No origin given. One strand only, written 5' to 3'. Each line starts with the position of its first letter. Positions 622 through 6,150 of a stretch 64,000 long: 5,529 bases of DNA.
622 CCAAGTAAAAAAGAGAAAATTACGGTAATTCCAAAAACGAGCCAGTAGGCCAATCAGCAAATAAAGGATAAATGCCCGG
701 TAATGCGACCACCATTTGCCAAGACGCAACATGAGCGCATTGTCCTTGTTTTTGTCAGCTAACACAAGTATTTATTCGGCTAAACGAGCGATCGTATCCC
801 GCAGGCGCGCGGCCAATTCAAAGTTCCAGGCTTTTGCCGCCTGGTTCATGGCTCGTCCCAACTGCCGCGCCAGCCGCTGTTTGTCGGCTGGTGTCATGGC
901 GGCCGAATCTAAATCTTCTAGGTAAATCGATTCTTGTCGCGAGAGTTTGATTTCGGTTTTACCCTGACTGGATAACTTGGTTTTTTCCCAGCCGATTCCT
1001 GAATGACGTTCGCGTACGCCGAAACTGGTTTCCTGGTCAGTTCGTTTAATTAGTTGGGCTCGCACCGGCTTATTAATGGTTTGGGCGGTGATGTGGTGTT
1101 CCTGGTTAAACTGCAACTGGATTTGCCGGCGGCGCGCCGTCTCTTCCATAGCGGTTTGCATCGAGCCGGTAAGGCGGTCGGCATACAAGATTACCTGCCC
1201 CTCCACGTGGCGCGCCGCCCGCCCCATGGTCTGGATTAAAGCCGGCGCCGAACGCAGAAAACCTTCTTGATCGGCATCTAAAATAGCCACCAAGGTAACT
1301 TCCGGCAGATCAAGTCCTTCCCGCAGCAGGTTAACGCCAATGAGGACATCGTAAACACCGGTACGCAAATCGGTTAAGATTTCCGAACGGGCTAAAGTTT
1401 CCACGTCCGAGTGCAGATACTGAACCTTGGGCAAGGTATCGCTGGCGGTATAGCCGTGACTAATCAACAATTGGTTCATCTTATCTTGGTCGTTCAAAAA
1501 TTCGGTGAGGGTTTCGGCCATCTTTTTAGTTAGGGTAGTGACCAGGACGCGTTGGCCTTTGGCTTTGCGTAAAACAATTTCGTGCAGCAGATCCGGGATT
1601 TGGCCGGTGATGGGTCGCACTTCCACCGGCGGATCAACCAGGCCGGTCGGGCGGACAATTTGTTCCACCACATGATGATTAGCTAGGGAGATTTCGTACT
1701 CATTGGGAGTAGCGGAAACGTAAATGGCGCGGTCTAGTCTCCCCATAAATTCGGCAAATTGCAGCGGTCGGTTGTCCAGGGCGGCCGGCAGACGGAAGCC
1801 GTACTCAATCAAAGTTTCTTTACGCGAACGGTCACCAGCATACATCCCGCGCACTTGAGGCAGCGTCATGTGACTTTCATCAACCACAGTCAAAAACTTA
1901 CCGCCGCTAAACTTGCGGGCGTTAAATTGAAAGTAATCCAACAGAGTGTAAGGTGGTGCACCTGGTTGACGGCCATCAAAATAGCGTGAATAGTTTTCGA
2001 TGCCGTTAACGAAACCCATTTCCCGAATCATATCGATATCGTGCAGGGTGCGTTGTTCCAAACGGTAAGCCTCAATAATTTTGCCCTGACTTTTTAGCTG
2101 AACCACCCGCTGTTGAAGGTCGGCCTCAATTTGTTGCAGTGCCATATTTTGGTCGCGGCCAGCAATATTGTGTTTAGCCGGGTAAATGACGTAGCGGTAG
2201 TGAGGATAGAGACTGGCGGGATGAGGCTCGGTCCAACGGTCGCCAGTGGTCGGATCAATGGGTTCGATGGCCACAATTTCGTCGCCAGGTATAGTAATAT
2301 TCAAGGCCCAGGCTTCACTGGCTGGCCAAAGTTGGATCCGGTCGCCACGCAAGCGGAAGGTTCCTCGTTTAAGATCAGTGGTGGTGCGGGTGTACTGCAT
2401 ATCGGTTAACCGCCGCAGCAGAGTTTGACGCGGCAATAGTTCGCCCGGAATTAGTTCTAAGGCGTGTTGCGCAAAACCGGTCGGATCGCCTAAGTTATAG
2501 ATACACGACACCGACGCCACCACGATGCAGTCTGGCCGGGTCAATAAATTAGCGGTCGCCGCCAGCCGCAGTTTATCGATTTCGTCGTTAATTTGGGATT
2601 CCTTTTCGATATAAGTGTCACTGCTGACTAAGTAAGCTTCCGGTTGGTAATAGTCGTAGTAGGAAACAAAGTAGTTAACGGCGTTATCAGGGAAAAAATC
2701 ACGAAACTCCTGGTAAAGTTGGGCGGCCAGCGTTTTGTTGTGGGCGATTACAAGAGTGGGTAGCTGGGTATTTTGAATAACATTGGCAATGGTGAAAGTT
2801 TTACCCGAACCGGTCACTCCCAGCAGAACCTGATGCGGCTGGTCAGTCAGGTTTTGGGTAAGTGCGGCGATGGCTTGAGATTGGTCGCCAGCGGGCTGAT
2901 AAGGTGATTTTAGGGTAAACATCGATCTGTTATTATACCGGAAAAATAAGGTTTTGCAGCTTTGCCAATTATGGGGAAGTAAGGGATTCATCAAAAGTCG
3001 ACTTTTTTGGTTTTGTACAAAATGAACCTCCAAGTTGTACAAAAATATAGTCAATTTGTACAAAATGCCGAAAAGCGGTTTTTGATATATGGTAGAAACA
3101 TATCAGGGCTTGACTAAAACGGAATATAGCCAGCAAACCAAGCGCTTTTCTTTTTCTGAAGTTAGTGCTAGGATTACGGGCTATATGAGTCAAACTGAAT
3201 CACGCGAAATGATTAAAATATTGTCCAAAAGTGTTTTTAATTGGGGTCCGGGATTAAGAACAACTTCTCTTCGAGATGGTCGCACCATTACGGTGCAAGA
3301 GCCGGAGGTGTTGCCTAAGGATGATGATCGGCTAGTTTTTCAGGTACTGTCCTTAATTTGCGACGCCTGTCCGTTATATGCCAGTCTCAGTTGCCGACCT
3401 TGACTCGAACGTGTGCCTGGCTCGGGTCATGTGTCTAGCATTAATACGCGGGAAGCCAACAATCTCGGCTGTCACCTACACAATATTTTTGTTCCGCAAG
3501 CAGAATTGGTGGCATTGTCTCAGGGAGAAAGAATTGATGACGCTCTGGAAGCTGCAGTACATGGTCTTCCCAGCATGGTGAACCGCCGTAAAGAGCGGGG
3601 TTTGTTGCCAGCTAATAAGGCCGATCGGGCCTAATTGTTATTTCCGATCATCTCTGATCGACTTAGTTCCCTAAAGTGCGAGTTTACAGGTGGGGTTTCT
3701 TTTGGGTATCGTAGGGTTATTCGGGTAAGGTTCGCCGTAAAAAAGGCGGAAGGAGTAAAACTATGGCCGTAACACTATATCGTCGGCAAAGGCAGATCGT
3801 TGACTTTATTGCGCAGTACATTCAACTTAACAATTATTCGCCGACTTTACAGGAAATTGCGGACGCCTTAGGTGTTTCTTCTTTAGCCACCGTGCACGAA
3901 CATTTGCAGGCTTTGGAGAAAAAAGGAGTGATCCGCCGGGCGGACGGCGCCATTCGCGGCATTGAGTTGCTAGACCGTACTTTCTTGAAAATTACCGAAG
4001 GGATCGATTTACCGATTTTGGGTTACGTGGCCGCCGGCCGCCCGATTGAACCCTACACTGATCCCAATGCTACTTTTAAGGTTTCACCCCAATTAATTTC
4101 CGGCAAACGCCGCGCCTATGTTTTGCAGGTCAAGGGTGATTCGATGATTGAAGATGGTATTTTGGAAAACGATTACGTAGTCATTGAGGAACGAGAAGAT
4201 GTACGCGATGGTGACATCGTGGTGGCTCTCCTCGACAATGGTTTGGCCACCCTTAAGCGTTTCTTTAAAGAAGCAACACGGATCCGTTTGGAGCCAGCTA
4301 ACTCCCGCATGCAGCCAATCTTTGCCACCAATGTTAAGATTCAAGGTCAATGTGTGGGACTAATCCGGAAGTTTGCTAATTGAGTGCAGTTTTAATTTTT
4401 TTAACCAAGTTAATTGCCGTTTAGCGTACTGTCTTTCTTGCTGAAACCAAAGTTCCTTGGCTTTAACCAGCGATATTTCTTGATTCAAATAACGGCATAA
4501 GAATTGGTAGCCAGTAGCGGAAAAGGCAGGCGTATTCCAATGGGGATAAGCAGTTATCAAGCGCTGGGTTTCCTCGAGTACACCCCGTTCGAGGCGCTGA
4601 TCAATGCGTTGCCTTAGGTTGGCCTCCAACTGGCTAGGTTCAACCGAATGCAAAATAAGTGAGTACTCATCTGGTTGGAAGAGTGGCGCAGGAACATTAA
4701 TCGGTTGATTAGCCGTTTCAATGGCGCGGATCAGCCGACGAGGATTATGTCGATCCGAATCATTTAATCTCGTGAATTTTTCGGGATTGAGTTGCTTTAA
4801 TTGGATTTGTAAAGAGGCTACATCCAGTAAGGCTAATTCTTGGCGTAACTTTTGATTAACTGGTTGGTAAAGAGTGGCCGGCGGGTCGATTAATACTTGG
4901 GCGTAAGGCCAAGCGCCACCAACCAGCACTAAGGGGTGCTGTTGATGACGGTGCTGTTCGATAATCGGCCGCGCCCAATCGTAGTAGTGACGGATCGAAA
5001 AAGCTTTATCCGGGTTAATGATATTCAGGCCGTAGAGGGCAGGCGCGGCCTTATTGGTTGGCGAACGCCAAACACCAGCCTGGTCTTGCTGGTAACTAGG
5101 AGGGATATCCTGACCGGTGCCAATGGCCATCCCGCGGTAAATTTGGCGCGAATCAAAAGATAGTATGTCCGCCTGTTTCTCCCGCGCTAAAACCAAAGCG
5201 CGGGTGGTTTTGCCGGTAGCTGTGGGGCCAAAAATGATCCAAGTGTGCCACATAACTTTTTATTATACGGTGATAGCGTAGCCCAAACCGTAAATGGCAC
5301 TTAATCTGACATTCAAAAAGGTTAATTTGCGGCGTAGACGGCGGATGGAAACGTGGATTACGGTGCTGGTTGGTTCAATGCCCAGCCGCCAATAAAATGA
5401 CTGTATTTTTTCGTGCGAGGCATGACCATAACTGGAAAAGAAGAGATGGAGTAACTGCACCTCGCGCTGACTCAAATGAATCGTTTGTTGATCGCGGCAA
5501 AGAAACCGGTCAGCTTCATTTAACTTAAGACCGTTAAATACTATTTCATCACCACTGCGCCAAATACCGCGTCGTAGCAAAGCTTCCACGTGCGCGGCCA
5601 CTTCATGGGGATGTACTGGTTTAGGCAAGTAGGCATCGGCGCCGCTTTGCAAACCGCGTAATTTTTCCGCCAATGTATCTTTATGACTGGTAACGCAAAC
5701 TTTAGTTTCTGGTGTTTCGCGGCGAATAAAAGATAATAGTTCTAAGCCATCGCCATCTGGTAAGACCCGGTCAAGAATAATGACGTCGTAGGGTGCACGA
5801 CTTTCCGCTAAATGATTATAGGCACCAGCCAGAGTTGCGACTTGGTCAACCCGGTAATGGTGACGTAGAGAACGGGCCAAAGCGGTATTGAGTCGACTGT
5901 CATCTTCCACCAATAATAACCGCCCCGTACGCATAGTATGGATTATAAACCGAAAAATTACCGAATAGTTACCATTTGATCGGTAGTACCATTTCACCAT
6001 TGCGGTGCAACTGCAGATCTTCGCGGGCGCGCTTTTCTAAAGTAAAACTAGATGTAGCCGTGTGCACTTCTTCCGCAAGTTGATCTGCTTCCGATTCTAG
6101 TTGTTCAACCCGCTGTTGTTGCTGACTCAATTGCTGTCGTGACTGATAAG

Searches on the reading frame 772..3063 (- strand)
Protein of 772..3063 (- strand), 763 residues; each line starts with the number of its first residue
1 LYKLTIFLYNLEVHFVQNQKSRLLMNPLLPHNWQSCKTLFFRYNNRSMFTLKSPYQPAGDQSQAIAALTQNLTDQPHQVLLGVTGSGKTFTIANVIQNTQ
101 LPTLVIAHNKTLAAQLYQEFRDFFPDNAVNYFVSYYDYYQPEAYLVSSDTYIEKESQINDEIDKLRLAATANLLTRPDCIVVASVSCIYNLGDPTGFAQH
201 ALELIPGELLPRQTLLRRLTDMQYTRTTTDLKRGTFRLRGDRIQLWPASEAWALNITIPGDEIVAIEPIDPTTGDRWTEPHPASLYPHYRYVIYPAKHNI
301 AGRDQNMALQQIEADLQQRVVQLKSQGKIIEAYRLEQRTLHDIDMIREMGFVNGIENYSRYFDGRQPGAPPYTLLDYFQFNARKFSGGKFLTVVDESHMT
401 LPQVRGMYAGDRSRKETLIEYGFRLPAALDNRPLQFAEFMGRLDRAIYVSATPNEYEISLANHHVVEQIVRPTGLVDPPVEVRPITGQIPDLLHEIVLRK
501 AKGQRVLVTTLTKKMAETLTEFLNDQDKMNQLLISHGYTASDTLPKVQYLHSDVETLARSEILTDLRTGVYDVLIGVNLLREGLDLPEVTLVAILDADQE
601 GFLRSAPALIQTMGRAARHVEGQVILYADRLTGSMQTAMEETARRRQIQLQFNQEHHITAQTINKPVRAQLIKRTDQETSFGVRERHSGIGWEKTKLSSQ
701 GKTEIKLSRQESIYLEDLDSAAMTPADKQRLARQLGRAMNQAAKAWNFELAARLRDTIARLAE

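Call 7: search_protein_families(library=pfam, proteins=[window:772-3063:-], max_evalue=0.001)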
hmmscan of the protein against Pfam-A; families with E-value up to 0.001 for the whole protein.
window:772-3063:- (763 aa): 6 families
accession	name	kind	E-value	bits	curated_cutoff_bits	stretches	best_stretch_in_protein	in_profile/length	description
PF12344.14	UvrB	-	5.1e-20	71.5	27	1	626-668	1-43/43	Ultra-violet resistance protein B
PF17757.6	UvrB_inter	-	1.1e-18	67.6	22.9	1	202-291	1-91/91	UvrB interaction domain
PF00271.37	Helicase_C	-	5.4e-16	59.2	23.5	1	491-619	4-109/110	Helicase conserved C-terminal domain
PF04851.21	ResIII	-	9.2e-12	45.6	22.5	1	60-130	7-85/164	Type III restriction enzyme, res subunit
PF02151.25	UVR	-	2.6e-07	30.6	21.5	1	730-761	2-33/36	UvrB/uvrC motif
PF00270.35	DEAD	-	5.2e-06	26.7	26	1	60-129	3-76/167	DEAD/DEAH box helicase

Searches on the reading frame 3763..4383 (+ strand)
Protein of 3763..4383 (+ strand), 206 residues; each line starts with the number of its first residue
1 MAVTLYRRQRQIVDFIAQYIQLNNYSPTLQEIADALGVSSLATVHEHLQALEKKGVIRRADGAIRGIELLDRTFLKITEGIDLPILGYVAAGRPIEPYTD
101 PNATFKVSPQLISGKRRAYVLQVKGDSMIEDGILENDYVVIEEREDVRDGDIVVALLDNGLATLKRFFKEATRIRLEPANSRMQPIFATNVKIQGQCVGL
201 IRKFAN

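Call 7: search_protein_families(library=pfam, proteins=[window:3763-4383:+], max_evalue=0.001)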
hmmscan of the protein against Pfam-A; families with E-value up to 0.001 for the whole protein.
window:3763-4383:+ (206 aa): 8 families
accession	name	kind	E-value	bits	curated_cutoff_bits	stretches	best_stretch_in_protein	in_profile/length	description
PF00717.28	Peptidase_S24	-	3e-28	98.3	23.3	1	84-198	1-116/116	Peptidase S24-like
PF01726.22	LexA_DNA_bind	-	5.7e-20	71.3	23.7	1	5-66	4-65/65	LexA DNA binding domain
PF13412.12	HTH_24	-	1.5e-05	24.9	21.9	1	27-58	18-48/48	Winged helix-turn-helix DNA-binding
PF13545.12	HTH_Crp_2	-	2e-05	24.9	27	1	26-75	22-67/70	Crp-like helix-turn-helix domain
PF09339.16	HTH_IclR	-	0.00013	22.1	22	1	28-59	20-50/52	IclR helix-turn-helix domain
PF08279.18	HTH_11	-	0.00016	21.9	25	1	22-56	9-44/55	HTH domain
PF04703.18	FaeA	-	0.00039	21.1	20.7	1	12-61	5-49/62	FaeA-like protein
PF12840.13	HTH_20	-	0.00048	20.5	27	0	28-58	20-49/51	Helix-turn-helix domain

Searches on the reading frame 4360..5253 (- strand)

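Call 7: search_protein_families(library=pfam, proteins=[window:4360-5253:-], max_evalue=0.001)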
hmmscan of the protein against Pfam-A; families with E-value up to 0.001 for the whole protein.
window:4360-5253:- (297 aa): 2 families
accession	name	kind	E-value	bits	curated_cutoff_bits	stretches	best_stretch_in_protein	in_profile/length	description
PF01715.23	IPPT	-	6.6e-39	134.5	23.6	1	37-286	1-242/243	IPP transferase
PF01745.22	IPT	-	2.8e-07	30.6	20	1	5-51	4-50/233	Isopentenyl transferase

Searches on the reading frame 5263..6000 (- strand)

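Call 7: search_protein_families(library=pfam, proteins=[window:5263-6000:-], max_evalue=0.001)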
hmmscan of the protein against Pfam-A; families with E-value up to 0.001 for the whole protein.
window:5263-6000:- (245 aa): 2 families
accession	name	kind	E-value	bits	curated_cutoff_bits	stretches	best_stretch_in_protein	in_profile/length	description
PF00072.30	Response_reg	-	1.7e-19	70.5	30.2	1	29-138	2-110/111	Response regulator receiver domain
PF00486.34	Trans_reg_C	-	8.6e-09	35.8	26.2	1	172-242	2-76/77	Transcriptional regulatory protein, C terminal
